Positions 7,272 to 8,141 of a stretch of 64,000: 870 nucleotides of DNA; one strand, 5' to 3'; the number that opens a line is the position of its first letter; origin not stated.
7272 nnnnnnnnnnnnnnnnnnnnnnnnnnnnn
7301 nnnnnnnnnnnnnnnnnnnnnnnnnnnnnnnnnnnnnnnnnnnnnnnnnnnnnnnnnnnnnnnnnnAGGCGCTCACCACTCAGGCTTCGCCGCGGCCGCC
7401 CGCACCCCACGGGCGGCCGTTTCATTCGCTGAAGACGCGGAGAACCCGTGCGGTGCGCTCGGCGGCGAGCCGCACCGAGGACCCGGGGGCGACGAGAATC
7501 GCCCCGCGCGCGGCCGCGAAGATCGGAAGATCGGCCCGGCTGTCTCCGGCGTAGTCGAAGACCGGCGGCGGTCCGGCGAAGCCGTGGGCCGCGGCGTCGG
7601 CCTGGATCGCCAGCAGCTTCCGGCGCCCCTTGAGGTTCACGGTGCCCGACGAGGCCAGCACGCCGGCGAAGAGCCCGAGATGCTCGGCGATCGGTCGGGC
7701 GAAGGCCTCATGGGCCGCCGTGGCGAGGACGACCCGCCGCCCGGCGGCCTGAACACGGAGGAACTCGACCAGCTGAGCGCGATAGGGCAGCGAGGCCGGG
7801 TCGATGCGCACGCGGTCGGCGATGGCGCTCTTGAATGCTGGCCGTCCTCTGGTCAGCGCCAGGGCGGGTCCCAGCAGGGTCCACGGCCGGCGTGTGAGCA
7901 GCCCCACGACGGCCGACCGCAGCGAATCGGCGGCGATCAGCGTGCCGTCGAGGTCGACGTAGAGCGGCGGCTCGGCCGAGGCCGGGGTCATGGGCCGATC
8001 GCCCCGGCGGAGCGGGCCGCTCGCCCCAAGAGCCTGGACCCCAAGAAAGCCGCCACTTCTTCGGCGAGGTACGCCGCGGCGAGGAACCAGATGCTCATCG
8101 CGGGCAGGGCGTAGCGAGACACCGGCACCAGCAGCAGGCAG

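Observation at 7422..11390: Methyltransferase, DPPR-synthase-like UbiA, GT-C glycosyltransferase and HAD phosphatase operon: a candidate lipid-linked pentose donor pathway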

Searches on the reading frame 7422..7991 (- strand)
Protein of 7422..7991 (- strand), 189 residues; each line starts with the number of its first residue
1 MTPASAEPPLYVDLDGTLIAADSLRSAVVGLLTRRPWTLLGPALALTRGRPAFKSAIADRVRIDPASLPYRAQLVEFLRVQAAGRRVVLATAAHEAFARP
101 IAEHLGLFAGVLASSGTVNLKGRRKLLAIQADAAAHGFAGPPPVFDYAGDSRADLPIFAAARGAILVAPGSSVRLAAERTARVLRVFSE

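Call 4: search_protein_families(library=pfam, proteins=[window:7422-7991:-], max_evalue=0.01)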
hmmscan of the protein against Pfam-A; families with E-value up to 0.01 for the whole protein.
window:7422-7991:- (189 aa): 2 families
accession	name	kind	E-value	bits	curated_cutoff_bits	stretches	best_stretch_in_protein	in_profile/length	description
PF12710.13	HAD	-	7.8e-13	49.7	27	1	13-157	4-187/189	haloacid dehalogenase-like hydrolase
PF00702.32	Hydrolase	-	0.0024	18.8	26.4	0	71-161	103-190/191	haloacid dehalogenase-like hydrolase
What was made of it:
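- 7422..7991 (-): HAD-IB-type phosphatase (189 aa). It is the stand-alone counterpart of the phosphoribose-phosphatase (PRP) domain; the predicted nucleophile is D13 in DLDGT. PF12710 (call 4).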

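Call 5: search_protein_families(library=ncbifam, proteins=[window:7422-7991:-], max_evalue=0.01)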
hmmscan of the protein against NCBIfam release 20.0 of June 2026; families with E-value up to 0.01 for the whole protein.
window:7422-7991:- (189 aa): 4 families
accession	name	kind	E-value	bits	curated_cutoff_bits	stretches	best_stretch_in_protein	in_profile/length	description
NF006088.0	PRK08238.1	equivalog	1.6e-48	165.6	351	1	5-188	9-186/482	UbiA family prenyltransferase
TIGR01488.1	HAD-SF-IB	subfamily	2.5e-06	27.6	45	1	50-127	41-145/177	HAD-IB family phosphatase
TIGR01490.1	HAD-SF-IB-hyp1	subfamily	7.8e-05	23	98.3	0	80-167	99-196/202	HAD-IB family hydrolase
NF052360.1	HolPasePseu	equivalog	0.00011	21.9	280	0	62-107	84-127/218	histidinol-phosphatase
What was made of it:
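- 7422..7991 (-): It matches the N-terminal half of NF006088 at 165.6 bits, E = 1.6e-48 (call 5).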

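Call 42: search_solved_structures(query=window:7422-7991:-, max_evalue=0.1, show_alignments=1)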
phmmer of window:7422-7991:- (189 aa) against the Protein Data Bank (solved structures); distinct sequences matched with E-value up to 0.1: 0.

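Call 102: search_protein_representatives(protein=window:7422-7991:-)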
Query: 189 residues. Proteins with E-value up to 0.001 (for the whole library): 4422; up to 1e-10: 2892; up to 1e-30: 88. The best 150 are listed.
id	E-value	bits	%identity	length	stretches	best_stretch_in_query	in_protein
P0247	1.2e-111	386.6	100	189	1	1-189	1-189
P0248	6.9e-39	149.7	51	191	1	2-187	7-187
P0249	3.8e-38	147.3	53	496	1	8-180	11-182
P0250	6.9e-38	146.4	55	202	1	5-178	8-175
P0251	2.1e-37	144.9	47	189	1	4-187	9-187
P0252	1.1e-36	142.5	49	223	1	6-187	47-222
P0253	1.6e-36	142.0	51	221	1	4-186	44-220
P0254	1.7e-36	141.9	54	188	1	1-176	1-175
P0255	2.4e-36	141.4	52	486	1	8-171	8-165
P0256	3.8e-36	140.8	50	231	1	2-174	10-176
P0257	3.9e-36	140.7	51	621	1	3-188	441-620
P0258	9.1e-36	139.5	52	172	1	10-187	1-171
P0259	2.1e-35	138.3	52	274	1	7-187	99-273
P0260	2.9e-35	137.9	48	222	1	3-188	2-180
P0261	4.8e-35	137.2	47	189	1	5-187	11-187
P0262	6.6e-35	136.7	47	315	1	7-188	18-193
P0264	1.0e-34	136.1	52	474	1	4-176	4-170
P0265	1.1e-34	135.9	51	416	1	3-182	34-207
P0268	3.3e-34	134.5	52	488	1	6-188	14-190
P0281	3.4e-33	131.1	47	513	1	3-171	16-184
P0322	3.7e-31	124.5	50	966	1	4-173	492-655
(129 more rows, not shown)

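Call 103: search_protein_families(library=pfam, proteins=[P0249, P0255, P0264, P0268, P0281, P0257, P0322, P0265, P0262], max_evalue=0.001)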
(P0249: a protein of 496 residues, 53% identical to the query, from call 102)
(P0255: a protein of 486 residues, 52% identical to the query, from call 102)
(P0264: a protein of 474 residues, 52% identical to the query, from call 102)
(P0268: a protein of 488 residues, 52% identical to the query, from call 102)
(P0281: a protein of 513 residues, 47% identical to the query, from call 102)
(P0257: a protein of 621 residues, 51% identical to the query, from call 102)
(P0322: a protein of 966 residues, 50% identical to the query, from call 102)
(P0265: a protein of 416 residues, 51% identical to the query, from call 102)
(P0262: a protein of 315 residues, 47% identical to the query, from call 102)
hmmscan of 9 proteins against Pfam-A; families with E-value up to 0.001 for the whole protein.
P0249 (496 aa): 3 families
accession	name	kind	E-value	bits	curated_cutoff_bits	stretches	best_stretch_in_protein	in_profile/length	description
PF01040.23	UbiA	-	2.2e-19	70.2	34.2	1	230-468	15-241/250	UbiA prenyltransferase family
PF12710.13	HAD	-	2.3e-12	48.2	27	1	16-157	4-186/189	haloacid dehalogenase-like hydrolase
PF00702.32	Hydrolase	-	9.9e-05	23.2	26.4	0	51-158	78-186/191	haloacid dehalogenase-like hydrolase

P0255 (486 aa): 3 families
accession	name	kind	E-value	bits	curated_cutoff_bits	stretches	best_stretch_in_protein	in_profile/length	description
PF01040.23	UbiA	-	1.5e-17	64.2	34.2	1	217-450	18-232/250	UbiA prenyltransferase family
PF12710.13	HAD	-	7.9e-09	36.6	27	1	19-151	10-187/189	haloacid dehalogenase-like hydrolase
PF00702.32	Hydrolase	-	0.00083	20.2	26.4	0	66-119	95-151/191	haloacid dehalogenase-like hydrolase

P0264 (474 aa): 2 families
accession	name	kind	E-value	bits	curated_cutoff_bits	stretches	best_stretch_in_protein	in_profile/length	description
PF01040.23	UbiA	-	7.4e-19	68.5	34.2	1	218-452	16-244/250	UbiA prenyltransferase family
PF12710.13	HAD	-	1.1e-09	39.4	27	1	13-150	4-186/189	haloacid dehalogenase-like hydrolase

P0268 (488 aa): 2 families
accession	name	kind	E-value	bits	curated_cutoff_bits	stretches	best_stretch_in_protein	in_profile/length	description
PF01040.23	UbiA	-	2.1e-20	73.5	34.2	1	221-363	10-154/250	UbiA prenyltransferase family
PF12710.13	HAD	-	7.5e-06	26.9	27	1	19-148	2-171/189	haloacid dehalogenase-like hydrolase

P0281 (513 aa): 3 families
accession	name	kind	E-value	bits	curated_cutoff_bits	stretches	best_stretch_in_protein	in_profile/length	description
PF01040.23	UbiA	-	3.2e-22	79.5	34.2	1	231-391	10-165/250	UbiA prenyltransferase family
PF12710.13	HAD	-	1.1e-11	46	27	1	26-172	4-189/189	haloacid dehalogenase-like hydrolase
PF00702.32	Hydrolase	-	0.00025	21.9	26.4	0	61-174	78-190/191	haloacid dehalogenase-like hydrolase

P0257 (621 aa): 2 families
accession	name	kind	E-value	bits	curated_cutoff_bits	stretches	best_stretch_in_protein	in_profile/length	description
PF12710.13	HAD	-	1.9e-12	48.5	27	1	451-589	4-187/189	haloacid dehalogenase-like hydrolase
PF00702.32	Hydrolase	-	1.2e-07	32.7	26.4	1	506-593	97-190/191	haloacid dehalogenase-like hydrolase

P0322 (966 aa): 3 families
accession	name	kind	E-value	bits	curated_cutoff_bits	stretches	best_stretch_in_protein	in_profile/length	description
PF01040.23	UbiA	-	3.9e-20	72.7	34.2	1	708-932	17-233/250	UbiA prenyltransferase family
PF09594.16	GT87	-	1.4e-18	68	25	1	103-359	3-233/237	Glycosyltransferase family 87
PF12710.13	HAD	-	3e-10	41.3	27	1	499-603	2-130/189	haloacid dehalogenase-like hydrolase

P0265 (416 aa): 3 families
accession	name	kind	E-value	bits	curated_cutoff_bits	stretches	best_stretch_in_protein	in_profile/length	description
PF01040.23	UbiA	-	1.7e-20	73.9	34.2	1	248-392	16-160/250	UbiA prenyltransferase family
PF12710.13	HAD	-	4.2e-11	44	27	1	44-182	4-187/189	haloacid dehalogenase-like hydrolase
PF00702.32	Hydrolase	-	1.8e-05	25.7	26.4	1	74-187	73-191/191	haloacid dehalogenase-like hydrolase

P0262 (315 aa): 1 family
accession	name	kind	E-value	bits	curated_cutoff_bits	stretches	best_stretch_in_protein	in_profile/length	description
PF12710.13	HAD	-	7.5e-06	26.9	27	1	23-134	3-141/189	haloacid dehalogenase-like hydrolase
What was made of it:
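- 7422..7991 (-): Five of five relatives of about 480-510 aa that were tested are HAD-UbiA fusions (call 103).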
